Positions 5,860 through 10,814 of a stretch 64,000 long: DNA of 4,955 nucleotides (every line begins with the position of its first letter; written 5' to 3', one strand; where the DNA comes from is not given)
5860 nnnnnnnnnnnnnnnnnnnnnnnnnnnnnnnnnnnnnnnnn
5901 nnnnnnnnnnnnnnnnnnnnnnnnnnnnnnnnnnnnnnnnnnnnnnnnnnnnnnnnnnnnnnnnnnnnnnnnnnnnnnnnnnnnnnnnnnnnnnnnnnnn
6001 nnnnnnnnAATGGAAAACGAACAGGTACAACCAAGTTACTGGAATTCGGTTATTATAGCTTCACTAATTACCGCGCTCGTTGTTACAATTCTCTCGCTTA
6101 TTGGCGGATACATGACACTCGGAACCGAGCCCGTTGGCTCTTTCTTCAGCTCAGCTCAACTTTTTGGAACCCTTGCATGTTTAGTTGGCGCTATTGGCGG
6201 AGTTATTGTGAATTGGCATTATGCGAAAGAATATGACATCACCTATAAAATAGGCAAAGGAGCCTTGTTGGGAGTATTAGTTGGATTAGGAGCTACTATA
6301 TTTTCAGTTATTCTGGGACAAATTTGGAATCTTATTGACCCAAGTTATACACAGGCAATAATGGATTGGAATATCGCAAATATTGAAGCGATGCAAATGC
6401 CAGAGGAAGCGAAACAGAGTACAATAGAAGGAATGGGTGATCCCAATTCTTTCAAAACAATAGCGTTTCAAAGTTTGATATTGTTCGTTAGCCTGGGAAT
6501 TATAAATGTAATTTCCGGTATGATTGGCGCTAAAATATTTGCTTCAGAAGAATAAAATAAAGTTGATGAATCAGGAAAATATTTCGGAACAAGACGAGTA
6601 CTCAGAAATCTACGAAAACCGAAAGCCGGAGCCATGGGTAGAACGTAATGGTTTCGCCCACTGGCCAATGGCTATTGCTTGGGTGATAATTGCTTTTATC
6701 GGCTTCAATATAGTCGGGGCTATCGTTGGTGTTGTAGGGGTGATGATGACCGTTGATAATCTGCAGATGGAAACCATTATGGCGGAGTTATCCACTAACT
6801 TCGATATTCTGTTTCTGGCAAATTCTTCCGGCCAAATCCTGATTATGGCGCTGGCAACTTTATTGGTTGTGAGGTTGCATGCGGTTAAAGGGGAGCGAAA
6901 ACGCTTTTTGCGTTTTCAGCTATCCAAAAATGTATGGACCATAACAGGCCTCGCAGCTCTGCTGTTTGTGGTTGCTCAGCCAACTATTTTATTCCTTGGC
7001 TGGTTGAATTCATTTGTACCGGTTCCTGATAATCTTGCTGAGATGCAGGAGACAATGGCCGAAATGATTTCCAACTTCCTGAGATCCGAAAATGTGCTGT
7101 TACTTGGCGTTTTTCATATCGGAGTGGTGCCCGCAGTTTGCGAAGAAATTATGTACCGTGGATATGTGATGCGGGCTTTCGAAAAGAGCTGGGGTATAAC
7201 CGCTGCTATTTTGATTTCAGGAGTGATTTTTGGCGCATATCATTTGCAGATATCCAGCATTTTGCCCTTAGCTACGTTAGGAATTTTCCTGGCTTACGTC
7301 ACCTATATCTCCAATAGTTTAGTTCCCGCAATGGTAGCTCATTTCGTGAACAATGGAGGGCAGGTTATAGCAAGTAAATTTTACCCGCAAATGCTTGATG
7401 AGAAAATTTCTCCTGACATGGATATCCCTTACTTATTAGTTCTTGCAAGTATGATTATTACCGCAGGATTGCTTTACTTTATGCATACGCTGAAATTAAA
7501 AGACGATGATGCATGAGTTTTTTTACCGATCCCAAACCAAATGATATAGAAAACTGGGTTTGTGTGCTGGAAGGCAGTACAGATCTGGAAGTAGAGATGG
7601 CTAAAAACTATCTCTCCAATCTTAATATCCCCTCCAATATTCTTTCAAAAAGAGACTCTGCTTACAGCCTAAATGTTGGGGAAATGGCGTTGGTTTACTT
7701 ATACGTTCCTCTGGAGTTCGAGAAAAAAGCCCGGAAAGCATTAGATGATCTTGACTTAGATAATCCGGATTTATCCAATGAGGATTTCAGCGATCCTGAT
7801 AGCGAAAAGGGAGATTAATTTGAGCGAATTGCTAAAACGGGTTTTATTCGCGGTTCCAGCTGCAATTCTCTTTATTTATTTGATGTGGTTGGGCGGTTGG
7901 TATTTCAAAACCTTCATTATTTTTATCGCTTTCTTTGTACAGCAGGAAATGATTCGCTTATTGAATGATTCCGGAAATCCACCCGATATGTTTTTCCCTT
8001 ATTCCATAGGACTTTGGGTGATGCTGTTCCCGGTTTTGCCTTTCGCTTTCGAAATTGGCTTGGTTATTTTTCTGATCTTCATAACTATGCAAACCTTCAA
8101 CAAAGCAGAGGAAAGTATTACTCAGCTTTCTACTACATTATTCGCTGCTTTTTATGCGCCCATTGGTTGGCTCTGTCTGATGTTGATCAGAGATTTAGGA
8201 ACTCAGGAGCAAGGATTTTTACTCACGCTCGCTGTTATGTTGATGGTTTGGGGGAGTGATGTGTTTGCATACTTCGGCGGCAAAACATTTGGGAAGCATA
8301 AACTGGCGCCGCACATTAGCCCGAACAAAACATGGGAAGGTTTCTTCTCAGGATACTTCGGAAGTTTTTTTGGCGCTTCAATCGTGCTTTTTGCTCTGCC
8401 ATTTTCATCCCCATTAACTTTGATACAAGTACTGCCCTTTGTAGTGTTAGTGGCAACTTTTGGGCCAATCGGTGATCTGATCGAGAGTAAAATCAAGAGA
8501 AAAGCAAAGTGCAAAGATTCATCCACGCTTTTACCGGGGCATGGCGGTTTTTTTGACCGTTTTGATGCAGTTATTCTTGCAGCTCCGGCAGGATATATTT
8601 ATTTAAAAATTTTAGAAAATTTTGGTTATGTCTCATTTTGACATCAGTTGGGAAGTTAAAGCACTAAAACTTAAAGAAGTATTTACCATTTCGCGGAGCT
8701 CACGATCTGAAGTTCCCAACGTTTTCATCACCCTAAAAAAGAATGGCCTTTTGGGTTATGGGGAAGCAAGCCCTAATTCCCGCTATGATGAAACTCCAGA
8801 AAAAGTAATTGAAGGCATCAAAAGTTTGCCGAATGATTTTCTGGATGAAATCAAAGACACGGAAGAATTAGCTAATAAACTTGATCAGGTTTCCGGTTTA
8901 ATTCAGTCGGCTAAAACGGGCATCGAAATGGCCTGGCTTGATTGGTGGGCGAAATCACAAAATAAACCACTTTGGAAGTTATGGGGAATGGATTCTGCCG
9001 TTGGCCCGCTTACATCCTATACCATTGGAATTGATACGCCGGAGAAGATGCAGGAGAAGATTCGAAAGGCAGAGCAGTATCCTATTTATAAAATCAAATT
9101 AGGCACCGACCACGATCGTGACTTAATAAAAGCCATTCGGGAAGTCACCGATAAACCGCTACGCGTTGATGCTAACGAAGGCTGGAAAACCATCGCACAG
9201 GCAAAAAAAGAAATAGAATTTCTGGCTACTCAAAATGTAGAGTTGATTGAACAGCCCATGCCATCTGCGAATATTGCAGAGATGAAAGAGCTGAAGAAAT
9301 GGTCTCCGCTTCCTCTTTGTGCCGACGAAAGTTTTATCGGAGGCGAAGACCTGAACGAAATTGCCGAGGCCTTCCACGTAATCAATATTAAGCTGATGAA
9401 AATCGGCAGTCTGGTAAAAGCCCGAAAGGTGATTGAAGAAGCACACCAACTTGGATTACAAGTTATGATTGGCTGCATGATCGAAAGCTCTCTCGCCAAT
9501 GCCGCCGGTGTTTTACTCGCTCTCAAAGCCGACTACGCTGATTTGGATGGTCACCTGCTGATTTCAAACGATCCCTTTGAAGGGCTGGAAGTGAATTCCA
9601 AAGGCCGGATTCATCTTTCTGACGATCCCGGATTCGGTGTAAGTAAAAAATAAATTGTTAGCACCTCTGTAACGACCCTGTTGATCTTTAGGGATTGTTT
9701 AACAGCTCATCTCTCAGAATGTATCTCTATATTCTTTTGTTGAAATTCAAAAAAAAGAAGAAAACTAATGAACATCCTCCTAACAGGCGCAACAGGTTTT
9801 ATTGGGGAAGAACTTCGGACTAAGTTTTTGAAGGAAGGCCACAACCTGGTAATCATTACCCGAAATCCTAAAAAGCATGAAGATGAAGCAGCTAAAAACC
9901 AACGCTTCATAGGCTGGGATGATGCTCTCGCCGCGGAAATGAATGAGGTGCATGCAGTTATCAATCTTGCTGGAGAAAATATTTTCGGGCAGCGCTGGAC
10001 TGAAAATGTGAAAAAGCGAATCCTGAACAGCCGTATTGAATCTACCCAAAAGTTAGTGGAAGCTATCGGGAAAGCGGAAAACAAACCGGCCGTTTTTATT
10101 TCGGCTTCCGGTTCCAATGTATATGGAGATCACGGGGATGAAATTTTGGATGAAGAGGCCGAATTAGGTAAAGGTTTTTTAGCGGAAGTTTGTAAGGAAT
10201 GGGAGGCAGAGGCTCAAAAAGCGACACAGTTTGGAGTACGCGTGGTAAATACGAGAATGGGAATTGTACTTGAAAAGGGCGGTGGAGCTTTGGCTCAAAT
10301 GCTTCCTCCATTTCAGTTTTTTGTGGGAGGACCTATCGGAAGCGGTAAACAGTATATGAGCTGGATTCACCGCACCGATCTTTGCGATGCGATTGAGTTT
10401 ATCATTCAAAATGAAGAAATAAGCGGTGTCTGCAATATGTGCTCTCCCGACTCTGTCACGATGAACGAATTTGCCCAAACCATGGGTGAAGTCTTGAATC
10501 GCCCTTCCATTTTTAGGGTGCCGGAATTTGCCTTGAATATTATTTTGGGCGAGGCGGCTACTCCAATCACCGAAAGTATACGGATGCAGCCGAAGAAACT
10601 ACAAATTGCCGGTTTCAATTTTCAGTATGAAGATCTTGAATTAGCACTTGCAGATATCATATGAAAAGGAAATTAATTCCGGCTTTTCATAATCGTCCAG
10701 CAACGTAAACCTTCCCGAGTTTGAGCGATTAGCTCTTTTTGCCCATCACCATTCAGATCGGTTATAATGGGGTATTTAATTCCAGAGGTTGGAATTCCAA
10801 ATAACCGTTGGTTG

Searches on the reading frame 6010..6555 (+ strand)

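Call 48: search_protein_families(library=pfam, proteins=[window:6010-6555:+], max_evalue=0.0001)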
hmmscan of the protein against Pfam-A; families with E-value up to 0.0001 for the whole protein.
window:6010-6555:+ (181 aa): 0 families

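Call 81: search_protein_families(library=pfam, proteins=[window:6010-6555:+], max_evalue=0.01)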
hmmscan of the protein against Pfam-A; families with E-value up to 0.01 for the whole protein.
window:6010-6555:+ (181 aa): 1 family
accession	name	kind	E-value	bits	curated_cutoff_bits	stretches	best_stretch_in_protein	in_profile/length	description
PF17647.6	DUF5518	-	0.0049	17.4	27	0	15-69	61-115/116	Family of unknown function (DUF5518)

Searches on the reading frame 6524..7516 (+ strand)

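Call 48: search_protein_families(library=pfam, proteins=[window:6524-7516:+], max_evalue=0.0001)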
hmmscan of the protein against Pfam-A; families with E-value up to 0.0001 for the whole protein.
window:6524-7516:+ (330 aa): 1 family
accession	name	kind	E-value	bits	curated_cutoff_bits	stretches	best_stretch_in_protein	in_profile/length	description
PF02517.21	Rce1-like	-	2.1e-20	73.2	22.4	1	192-277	4-91/93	Type II CAAX prenyl endopeptidase Rce1-like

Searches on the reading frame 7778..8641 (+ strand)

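Call 48: search_protein_families(library=pfam, proteins=[window:7778-8641:+], max_evalue=0.0001)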
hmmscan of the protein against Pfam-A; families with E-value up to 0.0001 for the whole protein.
window:7778-8641:+ (287 aa): 1 family
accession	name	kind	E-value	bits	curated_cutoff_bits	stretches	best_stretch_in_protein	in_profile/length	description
PF01148.25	CTP_transf_1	-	1.6e-60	205.7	24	1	20-278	2-263/264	Cytidylyltransferase family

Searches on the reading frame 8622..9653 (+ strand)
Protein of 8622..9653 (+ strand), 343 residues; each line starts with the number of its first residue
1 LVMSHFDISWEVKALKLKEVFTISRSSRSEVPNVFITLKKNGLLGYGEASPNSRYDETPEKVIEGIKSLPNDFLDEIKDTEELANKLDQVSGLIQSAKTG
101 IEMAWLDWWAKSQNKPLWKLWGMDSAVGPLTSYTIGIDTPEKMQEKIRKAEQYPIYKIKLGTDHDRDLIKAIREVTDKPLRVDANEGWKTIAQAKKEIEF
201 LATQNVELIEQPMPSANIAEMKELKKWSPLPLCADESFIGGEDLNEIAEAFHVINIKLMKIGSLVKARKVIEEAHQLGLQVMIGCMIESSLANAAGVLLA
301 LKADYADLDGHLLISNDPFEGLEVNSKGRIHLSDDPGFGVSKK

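Call 48: search_protein_families(library=pfam, proteins=[window:8622-9653:+], max_evalue=0.0001)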
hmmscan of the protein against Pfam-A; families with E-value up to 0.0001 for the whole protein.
window:8622-9653:+ (343 aa): 2 families
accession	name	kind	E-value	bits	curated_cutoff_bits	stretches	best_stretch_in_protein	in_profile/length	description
PF13378.12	MR_MLE_C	-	1e-30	107.6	29.4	1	144-341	3-214/219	Enolase C-terminal domain-like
PF02746.21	MR_MLE_N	-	9.4e-11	42.4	22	1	20-122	15-117/117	Mandelate racemase / muconate lactonizing enzyme, N-terminal domain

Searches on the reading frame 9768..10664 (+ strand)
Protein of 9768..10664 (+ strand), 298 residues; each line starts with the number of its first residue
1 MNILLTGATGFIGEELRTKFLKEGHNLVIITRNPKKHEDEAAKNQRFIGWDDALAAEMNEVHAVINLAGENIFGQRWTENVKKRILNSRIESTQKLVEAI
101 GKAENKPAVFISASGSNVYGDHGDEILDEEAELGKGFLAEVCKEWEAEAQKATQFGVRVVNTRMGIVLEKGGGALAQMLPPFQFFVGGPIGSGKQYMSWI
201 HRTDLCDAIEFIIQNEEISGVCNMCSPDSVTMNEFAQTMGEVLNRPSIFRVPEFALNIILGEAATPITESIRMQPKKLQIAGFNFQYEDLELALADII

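Call 49: search_protein_families(library=pfam, proteins=[window:9768-10664:+], max_evalue=0.0001)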
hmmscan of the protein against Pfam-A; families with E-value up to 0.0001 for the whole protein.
window:9768-10664:+ (298 aa): 5 families
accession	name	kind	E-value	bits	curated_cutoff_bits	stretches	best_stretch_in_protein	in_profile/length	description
PF01370.27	Epimerase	-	4.8e-20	72.4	20.9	1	3-217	1-232/240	NAD dependent epimerase/dehydratase family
PF08338.16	DUF1731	-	2.2e-15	56.6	27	1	251-297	1-47/47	Domain of unknown function (DUF1731)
PF16363.11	GDP_Man_Dehyd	-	6.7e-13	49.2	27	1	4-131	1-145/332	GDP-mannose 4,6 dehydratase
PF13460.12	NAD_binding_10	-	1.2e-07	32.2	27.2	1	7-117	1-102/184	NAD(P)H-binding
PF01073.25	3Beta_HSD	-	5.5e-05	22.8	22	1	5-132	2-137/280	3-beta hydroxysteroid dehydrogenase/isomerase family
